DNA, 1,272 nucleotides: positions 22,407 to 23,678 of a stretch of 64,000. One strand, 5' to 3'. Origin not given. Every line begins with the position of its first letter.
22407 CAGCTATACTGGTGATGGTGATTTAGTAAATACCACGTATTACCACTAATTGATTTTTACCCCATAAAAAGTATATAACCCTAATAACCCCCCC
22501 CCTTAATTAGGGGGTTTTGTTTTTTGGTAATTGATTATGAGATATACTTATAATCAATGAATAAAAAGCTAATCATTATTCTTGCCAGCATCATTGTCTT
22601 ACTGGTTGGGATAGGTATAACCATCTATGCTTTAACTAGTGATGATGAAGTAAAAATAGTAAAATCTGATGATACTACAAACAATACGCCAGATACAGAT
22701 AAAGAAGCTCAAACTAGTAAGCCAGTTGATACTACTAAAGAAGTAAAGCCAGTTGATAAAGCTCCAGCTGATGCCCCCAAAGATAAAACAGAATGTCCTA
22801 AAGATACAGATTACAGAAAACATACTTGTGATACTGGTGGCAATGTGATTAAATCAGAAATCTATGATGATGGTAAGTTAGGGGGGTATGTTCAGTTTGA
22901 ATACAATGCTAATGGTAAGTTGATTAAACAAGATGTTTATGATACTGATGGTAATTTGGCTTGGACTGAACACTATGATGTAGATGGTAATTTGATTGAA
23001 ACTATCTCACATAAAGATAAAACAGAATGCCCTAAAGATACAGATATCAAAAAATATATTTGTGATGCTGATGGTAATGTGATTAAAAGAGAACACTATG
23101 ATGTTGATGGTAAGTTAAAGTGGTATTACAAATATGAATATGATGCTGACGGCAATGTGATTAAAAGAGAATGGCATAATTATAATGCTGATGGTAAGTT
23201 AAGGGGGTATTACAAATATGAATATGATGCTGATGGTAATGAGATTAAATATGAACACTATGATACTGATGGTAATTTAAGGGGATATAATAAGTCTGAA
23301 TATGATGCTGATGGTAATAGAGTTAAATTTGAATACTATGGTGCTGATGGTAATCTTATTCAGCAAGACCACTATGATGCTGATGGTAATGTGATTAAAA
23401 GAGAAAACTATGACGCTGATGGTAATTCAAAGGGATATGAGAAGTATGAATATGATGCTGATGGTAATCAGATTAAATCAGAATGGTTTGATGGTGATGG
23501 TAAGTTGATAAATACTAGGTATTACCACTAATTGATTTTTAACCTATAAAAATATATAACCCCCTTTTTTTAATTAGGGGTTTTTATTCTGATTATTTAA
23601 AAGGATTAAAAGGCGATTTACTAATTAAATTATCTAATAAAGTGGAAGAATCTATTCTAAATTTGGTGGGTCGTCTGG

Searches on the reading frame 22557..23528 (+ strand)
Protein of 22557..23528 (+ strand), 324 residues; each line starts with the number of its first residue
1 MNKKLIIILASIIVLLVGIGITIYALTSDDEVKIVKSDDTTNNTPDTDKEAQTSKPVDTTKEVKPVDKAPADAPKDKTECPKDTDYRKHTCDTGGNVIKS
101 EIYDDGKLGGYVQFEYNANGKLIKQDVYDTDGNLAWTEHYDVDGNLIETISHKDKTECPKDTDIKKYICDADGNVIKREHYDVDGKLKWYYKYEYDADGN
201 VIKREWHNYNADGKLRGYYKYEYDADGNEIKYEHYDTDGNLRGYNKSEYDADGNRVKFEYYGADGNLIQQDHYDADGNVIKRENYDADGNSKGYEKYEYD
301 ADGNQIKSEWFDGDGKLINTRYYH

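Call 9: search_protein_families(library=pfam, proteins=[window:22557-23528:+], max_evalue=0.1)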
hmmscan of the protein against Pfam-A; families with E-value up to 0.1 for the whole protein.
window:22557-23528:+ (324 aa): 7 families
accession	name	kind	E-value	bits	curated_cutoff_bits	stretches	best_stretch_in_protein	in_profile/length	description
PF05593.20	RHS_repeat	-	9.2e-13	48.7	22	2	273-306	1-29/38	RHS Repeat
PF11178.13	DUF2963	-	4.8e-11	42.3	22.6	2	114-150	12-51/52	Protein of unknown function (DUF2963)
PF18113.7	Rbx_binding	-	0.00078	19.6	22.1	0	222-244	32-54/71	Rubredoxin binding C-terminal domain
PF07661.19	MORN_2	-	0.0027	18.2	29.6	0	113-128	5-20/22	MORN repeat variant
PF09318.15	Glyco_trans_A_1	-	0.0043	17.1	27.4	1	101-146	118-162/199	Glycosyl transferase 1 domain A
PF11371.13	DUF3172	-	0.057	13.6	25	1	3-48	2-47/139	Protein of unknown function (DUF3172)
PF17901.7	EF-hand_12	-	0.075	13.9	25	0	117-142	7-32/93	EF-hand fold domain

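Call 11: find_encoding_contigs(protein=window:22557-23528:+, flank=10000, max_places=10)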
Protein window:22557-23528:+ (324 aa): no gene with exactly this product is on record in the collection.

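Call 14: find_related_loci(query=A2, collection=genome_contigs, flank=4000)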
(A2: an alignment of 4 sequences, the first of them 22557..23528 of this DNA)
Query A2 (324 aa) in genome_contigs; peptide patterns used: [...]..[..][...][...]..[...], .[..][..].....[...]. (x = any residue, [..] = any of these).
448 stretches matched a pattern; 61 encode a relative of the query (tblastn E <= 1e-3); 61 distinct loci.
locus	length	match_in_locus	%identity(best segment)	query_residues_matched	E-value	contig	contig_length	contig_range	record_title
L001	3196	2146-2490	53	71-323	4e-23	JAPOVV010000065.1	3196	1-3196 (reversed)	MAG: Gammaproteobacteria bacterium isolate COS1_bin_8 NODE_4795_length_3196_cov_23.6886, whole genome shotgun sequence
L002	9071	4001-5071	32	5-320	2e-16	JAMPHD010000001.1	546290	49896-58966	MAG: Acetatifactor muris isolate NALB_7961_26 Scaffold_#1__SCF_001__545890_bp, whole genome shotgun sequence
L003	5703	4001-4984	35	35-310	3e-15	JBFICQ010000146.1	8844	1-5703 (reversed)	MAG: Polyangiales bacterium isolate Mix_sand11.2021.09.D.13 k141_3617854_length_8844_cov_146.5327, whole genome shotgun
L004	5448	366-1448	31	36-318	4e-14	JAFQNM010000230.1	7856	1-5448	MAG: Clostridia bacterium isolate RGIG1980 Goat_Cecum.Co__c2447753, whole genome shotgun sequence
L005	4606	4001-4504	39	111-318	9e-22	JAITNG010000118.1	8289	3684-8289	MAG: Oscillospiraceae bacterium isolate Po218_bin118 k119_1960526, whole genome shotgun sequence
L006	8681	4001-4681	30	86-319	1e-12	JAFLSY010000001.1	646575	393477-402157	MAG: Lachnospiraceae bacterium isolate HAN039 Seq1, whole genome shotgun sequence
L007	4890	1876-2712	28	96-323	7e-12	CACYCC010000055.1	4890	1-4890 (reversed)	MAG: uncultured Lachnospiraceae bacterium isolate RUG11799 genome assembly, contig: RUG11799_asm_55, whole genome shotgu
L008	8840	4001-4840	26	4-319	1e-11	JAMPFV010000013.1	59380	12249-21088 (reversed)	MAG: Roseburia sp. isolate NALB_7863_22 Scaffold_#13__SCF_013___59380_bp, whole genome shotgun sequence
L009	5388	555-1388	33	86-322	2e-11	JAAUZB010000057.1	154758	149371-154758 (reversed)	MAG: Roseburia sp. isolate Mgla_MAG_20-bin_1 c_000000024963, whole genome shotgun sequence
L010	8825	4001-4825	26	112-320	1e-11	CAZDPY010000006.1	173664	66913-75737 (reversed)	MAG TPA_asm: uncultured Ignavibacteriaceae bacterium isolate SRP141376_co1_149 genome assembly, contig: NODE_139_length_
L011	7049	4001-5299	27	91-319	7e-11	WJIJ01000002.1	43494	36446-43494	MAG: Candidatus Zixiibacteriota bacterium isolate Bin_366 k141_692, whole genome shotgun sequence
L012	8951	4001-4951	26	1-322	4e-10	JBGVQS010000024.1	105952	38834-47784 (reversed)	MAG: Candidatus Scatosoma sp. isolate fecal_MAG_159 fecal_MAG_159_contig_0024, whole genome shotgun sequence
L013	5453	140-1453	33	107-307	3e-9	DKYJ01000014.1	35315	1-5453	MAG TPA_asm: Clostridiales bacterium UBA7103 UBA7103_contig_19024, whole genome shotgun sequence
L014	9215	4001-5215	26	44-323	2e-9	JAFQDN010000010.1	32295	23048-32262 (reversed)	MAG: Akkermansia sp. isolate RGIG1721 Goat_Cecum-2__c134, whole genome shotgun sequence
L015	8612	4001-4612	30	128-307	4e-9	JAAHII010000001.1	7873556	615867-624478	MAG: Leptolyngbya sp. SIOISBB ISBB_NODE_1, whole genome shotgun sequence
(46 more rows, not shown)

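Call 21: find_related_loci(query=A2, collection=viral_contigs, flank=5000)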
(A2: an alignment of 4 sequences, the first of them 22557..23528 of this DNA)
Query A2 (324 aa) in viral_contigs; peptide patterns used: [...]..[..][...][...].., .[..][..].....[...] (x = any residue, [..] = any of these).
384 stretches matched a pattern; 8 encode a relative of the query (tblastn E <= 1e-3); 8 distinct loci.
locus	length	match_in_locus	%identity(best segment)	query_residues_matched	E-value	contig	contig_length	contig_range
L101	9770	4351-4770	36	168-308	1e-9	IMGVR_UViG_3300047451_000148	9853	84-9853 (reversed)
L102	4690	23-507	41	190-309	4e-7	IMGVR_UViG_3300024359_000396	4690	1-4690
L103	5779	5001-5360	37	128-309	1e-6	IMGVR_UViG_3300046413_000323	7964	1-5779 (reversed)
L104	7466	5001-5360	37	128-309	1e-6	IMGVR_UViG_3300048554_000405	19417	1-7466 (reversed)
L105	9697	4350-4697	35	160-309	2e-6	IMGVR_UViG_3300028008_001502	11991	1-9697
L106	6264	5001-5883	44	166-309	4e-6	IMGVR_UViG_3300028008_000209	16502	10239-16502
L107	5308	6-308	41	166-309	6e-6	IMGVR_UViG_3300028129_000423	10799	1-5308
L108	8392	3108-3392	37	196-315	2e-5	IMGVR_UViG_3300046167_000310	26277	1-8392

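Call 22: find_related_loci(query=A2, collection=metagenome_contigs, flank=5000)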
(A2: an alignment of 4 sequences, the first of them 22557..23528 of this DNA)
Query A2 (324 aa) in metagenome_contigs; peptide patterns used: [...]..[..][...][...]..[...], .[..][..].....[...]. (x = any residue, [..] = any of these).
600 stretches matched a pattern (row limit reached: there are more); 81 encode a relative of the query (tblastn E <= 1e-3); the best 80 are kept; 80 distinct loci.
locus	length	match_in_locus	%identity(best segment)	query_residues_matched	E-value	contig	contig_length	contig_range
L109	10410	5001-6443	36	83-324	7e-19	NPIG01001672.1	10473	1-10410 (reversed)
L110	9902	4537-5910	36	83-324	7e-17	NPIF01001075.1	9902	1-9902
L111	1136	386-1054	32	88-311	5e-17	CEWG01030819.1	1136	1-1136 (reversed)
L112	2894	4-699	32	89-324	3e-16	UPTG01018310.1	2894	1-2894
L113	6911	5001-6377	31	78-320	3e-16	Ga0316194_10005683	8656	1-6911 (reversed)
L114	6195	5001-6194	37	88-323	6e-16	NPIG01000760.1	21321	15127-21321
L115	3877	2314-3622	37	88-323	6e-16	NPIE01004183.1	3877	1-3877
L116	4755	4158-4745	37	140-323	1e-14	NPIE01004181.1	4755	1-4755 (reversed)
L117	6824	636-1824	44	118-322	9e-14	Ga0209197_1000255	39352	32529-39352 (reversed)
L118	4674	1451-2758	33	92-316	1e-13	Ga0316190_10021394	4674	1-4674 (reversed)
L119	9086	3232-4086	28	96-323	2e-13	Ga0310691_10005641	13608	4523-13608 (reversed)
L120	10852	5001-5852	34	88-324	4e-13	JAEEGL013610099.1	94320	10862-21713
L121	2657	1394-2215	31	92-324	8e-13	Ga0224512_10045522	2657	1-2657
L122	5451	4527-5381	32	88-323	1e-12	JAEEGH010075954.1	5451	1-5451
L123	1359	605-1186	32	89-309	9e-13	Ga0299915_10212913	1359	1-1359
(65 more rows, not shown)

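Call 24: find_homologous_proteins(query=window:22557-23528:+, max_evalue=1e-10)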
Query window:22557-23528:+ (324 aa): 64 proteins with E <= 1e-10 among 8000 candidates.
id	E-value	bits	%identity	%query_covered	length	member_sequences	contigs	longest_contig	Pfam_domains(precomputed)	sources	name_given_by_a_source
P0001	3.9e-66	242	52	73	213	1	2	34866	PF05593.20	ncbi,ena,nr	ncbi:MAG: hypothetical protein OXF49_01275 [Candidatus Saccharibacteria bacterium]|nr:hypothetical p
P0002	1.7e-41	161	37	83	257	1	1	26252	PF05593.20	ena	-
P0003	2.0e-33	134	35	85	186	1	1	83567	-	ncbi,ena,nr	ncbi:MAG: hypothetical protein OXF30_03010 [Candidatus Saccharibacteria bacterium]|nr:hypothetical p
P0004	1.9e-30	125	35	60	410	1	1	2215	PF05593.20,PF11178.14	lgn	-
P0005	2.1e-30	124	36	70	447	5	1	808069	PF14559.13,PF05593.20,PF13424.13,PF11178.14,PF13428.13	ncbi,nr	ncbi:MAG: tetratricopeptide repeat protein [Blautia sp.]|nr:tetratricopeptide repeat protein [Blauti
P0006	4.2e-30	123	38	71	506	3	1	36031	PF13431.13,PF23914.2,PF13414.13,PF13428.13,PF25064.2,PF14559.13,PF00515.35,PF13424.13,PF21033.5,PF13432.13,PF13181.13,PF07719.24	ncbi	-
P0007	4.1e-26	110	34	67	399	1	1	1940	PF05593.20,PF11178.14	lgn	-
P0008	1.3e-25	109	33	46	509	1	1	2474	PF05593.20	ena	-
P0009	1.2e-23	102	37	60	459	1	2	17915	PF13431.13,PF23914.2,PF13414.13,PF21545.4,PF11178.14,PF13428.13,PF25064.2,PF14559.13,PF00515.35,PF13424.13,PF21033.5,PF13432.13,PF13181.13,PF07719.24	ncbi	-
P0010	1.6e-23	102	40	61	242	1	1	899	PF11178.14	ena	-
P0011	2.0e-22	98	34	68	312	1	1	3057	PF05593.20,PF11178.14,PF13946.12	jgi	jgi:hypothetical protein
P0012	3.2e-22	98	33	69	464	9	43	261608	PF05593.20,PF11178.14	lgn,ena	-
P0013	1.5e-21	95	37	65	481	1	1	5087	PF05593.20,PF11178.14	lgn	-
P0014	1.6e-21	95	30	97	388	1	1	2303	PF05593.20,PF11178.14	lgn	-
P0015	9.8e-21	93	36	70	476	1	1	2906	PF15283.13,PF05593.20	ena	-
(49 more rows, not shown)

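Call 25: find_encoding_contigs(protein=P0001, flank=10000, max_places=6)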
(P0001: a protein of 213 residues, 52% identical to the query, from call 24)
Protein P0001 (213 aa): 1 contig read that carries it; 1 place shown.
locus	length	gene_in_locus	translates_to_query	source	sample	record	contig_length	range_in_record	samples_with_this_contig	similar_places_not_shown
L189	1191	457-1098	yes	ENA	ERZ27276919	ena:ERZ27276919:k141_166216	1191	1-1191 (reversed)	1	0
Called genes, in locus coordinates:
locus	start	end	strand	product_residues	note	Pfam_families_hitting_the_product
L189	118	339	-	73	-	-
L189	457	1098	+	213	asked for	PF05593:RHS_repeat (faint)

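Call 26: find_encoding_contigs(protein=P0003, flank=10000, max_places=6)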
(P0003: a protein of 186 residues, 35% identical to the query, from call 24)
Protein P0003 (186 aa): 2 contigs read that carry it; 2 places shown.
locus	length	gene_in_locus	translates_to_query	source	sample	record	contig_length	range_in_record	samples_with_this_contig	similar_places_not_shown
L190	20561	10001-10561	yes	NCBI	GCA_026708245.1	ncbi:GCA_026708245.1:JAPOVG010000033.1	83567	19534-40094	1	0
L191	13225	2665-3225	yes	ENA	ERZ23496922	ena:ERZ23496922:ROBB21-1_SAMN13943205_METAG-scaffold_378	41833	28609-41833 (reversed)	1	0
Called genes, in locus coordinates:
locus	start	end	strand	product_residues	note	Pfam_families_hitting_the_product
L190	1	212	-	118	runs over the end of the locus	-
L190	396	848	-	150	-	-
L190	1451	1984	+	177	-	-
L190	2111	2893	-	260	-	PF00483:NTP_transferase, PF01128:IspD, PF12804:NTP_transf_3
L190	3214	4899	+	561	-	-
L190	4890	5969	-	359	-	-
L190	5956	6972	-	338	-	-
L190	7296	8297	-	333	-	-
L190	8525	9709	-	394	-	PF01551:Peptidase_M23 (weak)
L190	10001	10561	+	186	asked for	-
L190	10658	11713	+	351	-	-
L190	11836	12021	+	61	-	-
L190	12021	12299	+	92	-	-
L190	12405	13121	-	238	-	PF03444:WHD_HrcA (faint), PF01628:HrcA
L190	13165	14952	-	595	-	PF00009:GTP_EFTU, PF01926:MMR_HSR1 (weak), PF10662:PduV-EutP (weak), PF03144:GTP_EFTU_D2 (weak), PF14492:EFG_III (weak), PF16658:RF3_C (faint), PF00679:EFG_C, PF06421:LepA_C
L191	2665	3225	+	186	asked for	-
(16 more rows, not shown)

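Call 27: find_encoding_contigs(protein=P0002, flank=10000, max_places=6)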
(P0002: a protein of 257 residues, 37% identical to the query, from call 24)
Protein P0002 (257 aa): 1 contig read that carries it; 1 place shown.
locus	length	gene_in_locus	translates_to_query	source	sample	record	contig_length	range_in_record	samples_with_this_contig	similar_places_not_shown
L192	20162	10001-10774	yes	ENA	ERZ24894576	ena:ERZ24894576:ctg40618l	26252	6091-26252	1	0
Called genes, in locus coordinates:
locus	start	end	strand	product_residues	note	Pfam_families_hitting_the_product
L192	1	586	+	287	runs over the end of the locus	PF17773:UPF0176_N, PF00581:Rhodanese (weak), PF12368:Rhodanese_C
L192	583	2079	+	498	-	PF01541:GIY-YIG (weak), PF02151:UVR (weak), PF08459:UvrC_RNaseH_dom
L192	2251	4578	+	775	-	-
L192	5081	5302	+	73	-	-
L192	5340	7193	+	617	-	PF00496:SBP_bac_5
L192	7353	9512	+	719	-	-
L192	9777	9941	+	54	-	-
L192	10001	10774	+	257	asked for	PF05593:RHS_repeat (faint)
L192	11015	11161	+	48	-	-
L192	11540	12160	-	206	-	PF12917:YfbR-like (weak), PF13023:HD_3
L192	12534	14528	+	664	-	-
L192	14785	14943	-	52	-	-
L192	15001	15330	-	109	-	PF05154:TM2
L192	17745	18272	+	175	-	-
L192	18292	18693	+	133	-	-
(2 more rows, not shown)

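Call 40: find_homologous_proteins(query=L001:2660-3196:+, max_evalue=0.00001)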
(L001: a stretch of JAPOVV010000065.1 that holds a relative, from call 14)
Query L001:2660-3196:+ (179 aa): 18 proteins with E <= 0.00001 among 82 candidates.
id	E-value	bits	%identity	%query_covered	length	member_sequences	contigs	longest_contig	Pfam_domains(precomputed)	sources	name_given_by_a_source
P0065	1.0e-111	388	100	100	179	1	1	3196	PF00589.28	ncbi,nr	ncbi:MAG: hypothetical protein OXG15_07260, partial [Gammaproteobacteria bacterium]|nr:hypothetical 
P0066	9.0e-58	213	64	92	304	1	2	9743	PF00589.28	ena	-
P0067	4.0e-55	204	63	92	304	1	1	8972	PF00589.28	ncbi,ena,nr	ncbi:MAG: tyrosine-type recombinase/integrase [Thaumarchaeota archaeon]|nr:tyrosine-type recombinase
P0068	4.7e-32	129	70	50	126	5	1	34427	PF00589.28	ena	-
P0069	8.2e-28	115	44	88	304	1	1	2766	PF00589.28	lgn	-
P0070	1.2e-27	115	44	88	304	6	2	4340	PF00589.28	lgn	-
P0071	1.7e-27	114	44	88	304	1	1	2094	PF00589.28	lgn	-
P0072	2.6e-27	114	47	88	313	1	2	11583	PF00589.28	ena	-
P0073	2.3e-25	107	44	87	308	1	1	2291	PF00589.28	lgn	-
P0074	2.4e-25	107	44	87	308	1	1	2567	PF00589.28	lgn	-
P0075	4.9e-24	103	45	87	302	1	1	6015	PF00589.28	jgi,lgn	jgi:integrase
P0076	9.3e-24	102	46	87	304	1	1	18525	PF00589.28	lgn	-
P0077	1.5e-23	101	41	91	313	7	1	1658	PF00589.28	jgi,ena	-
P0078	4.6e-23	100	41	87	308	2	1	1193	PF00589.28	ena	-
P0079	9.9e-23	99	45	85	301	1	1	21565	PF00589.28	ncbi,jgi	jgi:integrase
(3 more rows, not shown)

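Call 41: find_encoding_contigs(protein=P0066, flank=10000, max_places=4)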
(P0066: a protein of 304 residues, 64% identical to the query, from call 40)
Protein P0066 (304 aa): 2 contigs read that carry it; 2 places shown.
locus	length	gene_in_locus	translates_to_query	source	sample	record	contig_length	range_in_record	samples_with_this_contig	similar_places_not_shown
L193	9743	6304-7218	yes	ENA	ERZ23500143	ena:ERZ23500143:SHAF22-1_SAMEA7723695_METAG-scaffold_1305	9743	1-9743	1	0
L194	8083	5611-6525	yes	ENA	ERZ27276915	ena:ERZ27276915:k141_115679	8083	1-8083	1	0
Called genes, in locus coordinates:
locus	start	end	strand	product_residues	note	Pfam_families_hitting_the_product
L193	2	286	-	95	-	?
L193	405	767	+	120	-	-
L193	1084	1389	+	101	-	PF13411:MerR_1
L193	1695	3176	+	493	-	-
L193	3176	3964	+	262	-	PF01807:Zn_ribbon_DnaG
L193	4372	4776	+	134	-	-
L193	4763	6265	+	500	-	-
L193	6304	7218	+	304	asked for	PF00589:Phage_integrase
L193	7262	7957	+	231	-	PF05063:MT-A70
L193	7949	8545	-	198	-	PF11407:RestrictionMunI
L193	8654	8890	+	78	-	-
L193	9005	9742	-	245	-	?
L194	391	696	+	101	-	PF13411:MerR_1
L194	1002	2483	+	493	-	-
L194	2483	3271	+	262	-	PF01807:Zn_ribbon_DnaG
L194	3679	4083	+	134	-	-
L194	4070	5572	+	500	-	-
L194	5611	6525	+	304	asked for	PF00589:Phage_integrase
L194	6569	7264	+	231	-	PF05063:MT-A70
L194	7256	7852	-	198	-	PF11407:RestrictionMunI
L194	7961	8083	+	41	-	?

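Call 42: find_encoding_contigs(protein=P0067, flank=10000, max_places=4)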
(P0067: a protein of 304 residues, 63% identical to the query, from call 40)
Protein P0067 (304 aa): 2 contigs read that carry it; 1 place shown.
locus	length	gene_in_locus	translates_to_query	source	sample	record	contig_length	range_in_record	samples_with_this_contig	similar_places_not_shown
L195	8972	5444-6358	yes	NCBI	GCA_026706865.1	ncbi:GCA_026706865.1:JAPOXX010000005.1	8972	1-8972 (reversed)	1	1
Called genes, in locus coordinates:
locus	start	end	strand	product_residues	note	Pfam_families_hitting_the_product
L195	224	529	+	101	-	PF13411:MerR_1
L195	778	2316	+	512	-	-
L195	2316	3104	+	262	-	PF01807:Zn_ribbon_DnaG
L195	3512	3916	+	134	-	-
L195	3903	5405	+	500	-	-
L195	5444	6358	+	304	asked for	PF00589:Phage_integrase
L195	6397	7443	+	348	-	PF02086:MethyltransfD12, PF03602:Cons_hypoth95 (faint)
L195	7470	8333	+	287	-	-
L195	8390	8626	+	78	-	-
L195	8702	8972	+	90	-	?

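Call 43: find_encoding_contigs(protein=P0068, flank=10000, max_places=4)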
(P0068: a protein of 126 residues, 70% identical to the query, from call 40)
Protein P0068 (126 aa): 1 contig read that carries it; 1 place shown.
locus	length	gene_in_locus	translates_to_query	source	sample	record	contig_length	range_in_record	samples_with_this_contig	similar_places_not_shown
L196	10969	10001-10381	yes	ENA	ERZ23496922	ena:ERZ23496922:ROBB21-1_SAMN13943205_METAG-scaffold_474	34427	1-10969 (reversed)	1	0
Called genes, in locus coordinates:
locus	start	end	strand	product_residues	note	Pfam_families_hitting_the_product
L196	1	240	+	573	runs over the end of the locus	PF08378:NERD, PF04851:ResIII (weak), PF09848:SLFN-g3_helicase, PF13245:AAA_19, PF13087:AAA_12 (weak), PF13538:UvrD_C_2 (faint)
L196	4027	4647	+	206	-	PF00145:DNA_methylase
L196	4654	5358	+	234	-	-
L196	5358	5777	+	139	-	-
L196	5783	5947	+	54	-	-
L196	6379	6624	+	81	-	-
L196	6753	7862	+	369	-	PF23459:S1_RRP5 (faint), PF00575:S1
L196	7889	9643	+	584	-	PF04760:IF2_N, PF00009:GTP_EFTU, PF01926:MMR_HSR1, PF02421:FeoB_N (weak), PF22042:EF-G_D2, PF11987:IF-2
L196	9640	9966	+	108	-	PF18908:DUF5663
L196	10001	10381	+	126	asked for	PF00589:Phage_integrase (weak)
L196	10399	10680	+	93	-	PF00589:Phage_integrase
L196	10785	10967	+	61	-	?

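Call 70: search_protein_families(library=phrogs, proteins=[L193:405-764:+, L193:1084-1386:+, L193:1695-3173:+, L193:3176-3961:+, L193:4372-4773:+, L193:4763-6262:+, L193:8654-8887:+, L001:1516-1857:+, L001:1863-2144:+], max_evalue=0.001)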
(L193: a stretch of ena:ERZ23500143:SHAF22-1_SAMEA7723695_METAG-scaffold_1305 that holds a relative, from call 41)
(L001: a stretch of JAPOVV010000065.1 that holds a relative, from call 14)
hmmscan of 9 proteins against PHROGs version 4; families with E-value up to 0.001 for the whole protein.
L193:405-764:+ (120 aa): 0 families

L193:1084-1386:+ (101 aa): 0 families

L193:1695-3173:+ (493 aa): 3 families
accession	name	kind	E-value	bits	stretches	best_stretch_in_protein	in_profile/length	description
phrog_1156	-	DNA, RNA and nucleotide metabolism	8.2e-08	32.2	1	187-466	539-813/855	DNA primase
phrog_6088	-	DNA, RNA and nucleotide metabolism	9.3e-06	25.3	1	192-326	493-627/772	DNA primase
phrog_1829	-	DNA, RNA and nucleotide metabolism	0.00025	20.3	1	175-363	477-659/772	DNA primase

L193:3176-3961:+ (262 aa): 10 families
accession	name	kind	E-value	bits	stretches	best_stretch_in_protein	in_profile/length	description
phrog_6444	-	DNA, RNA and nucleotide metabolism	5.5e-32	112.3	1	2-126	7-130/577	DNA primase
phrog_18097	-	DNA, RNA and nucleotide metabolism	1.2e-22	81.5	1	5-88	7-90/199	DNA primase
phrog_11992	-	unknown function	3.8e-17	64.1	1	5-111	4-110/177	-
phrog_360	-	DNA, RNA and nucleotide metabolism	9e-14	52.7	1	29-97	28-96/133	DNA primase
phrog_47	-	DNA, RNA and nucleotide metabolism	4e-12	46.5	1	24-103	44-119/947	DNA primase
phrog_510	-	DNA, RNA and nucleotide metabolism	1.4e-10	41.5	1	25-95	38-108/667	DNA primase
phrog_26824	-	unknown function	1.4e-08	34.3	1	11-84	7-83/868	-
phrog_22657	-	unknown function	3.2e-06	26.1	1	6-86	10-90/1185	-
phrog_5311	-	DNA, RNA and nucleotide metabolism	3.3e-06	26.6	1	18-82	84-153/692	helicase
phrog_2304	-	DNA, RNA and nucleotide metabolism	0.00052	21.2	1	33-66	35-68/133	DNA primase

L193:4372-4773:+ (134 aa): 3 families
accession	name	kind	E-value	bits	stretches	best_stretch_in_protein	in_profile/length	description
phrog_4102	-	head and packaging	5.1e-09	37.5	1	3-100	6-112/166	terminase small subunit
phrog_1482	-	head and packaging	1.9e-05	25.3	1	19-79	20-81/147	terminase small subunit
phrog_4044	-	head and packaging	0.0001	22.9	1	19-72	29-82/180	terminase small subunit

L193:4763-6262:+ (500 aa): 6 families
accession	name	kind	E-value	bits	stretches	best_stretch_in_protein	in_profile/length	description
phrog_2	-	head and packaging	1.8e-42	147.1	1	29-487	265-590/807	terminase large subunit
phrog_5902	-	unknown function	3.8e-34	119.5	1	23-230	27-235/359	-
phrog_675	-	head and packaging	8e-08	32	1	275-447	321-501/576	terminase large subunit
phrog_20197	-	unknown function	6.8e-06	27.1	1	29-97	33-100/158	-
phrog_5909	-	head and packaging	3.7e-05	24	1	284-397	70-190/285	terminase large subunit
phrog_5989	-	head and packaging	0.00076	19.7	0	32-93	144-203/347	terminase large subunit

L193:8654-8887:+ (78 aa): 0 families

L001:1516-1857:+ (114 aa): 0 families

L001:1863-2144:+ (94 aa): 0 families

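Call 72: search_solved_structures(query=window:22557-23528:+, max_evalue=0.01)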
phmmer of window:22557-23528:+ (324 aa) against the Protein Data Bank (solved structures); distinct sequences matched with E-value up to 0.01: 1.
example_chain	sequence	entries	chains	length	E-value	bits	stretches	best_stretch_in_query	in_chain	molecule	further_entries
7q97_A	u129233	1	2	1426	0.00018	24.3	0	219-300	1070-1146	Rhs family protein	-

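Call 73: search_protein_families(library=ncbifam, proteins=[window:22557-23528:+], max_evalue=0.01)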
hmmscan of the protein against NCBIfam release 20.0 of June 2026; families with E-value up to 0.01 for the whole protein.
window:22557-23528:+ (324 aa): 3 families
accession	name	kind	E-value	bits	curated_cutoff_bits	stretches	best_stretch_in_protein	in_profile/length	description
NF004285.1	PRK05696.1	equivalog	0.0038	17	179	1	3-46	18-61/171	flagellar basal body-associated protein FliL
NF006283.1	PRK08455.1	equivalog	0.0051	16.5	187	1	5-55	20-70/182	flagellar basal body-associated protein FliL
TIGR01643.1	YD_repeat_2x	repeat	0.0053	17.2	15.8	0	191-205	18-32/42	YD repeat-containing protein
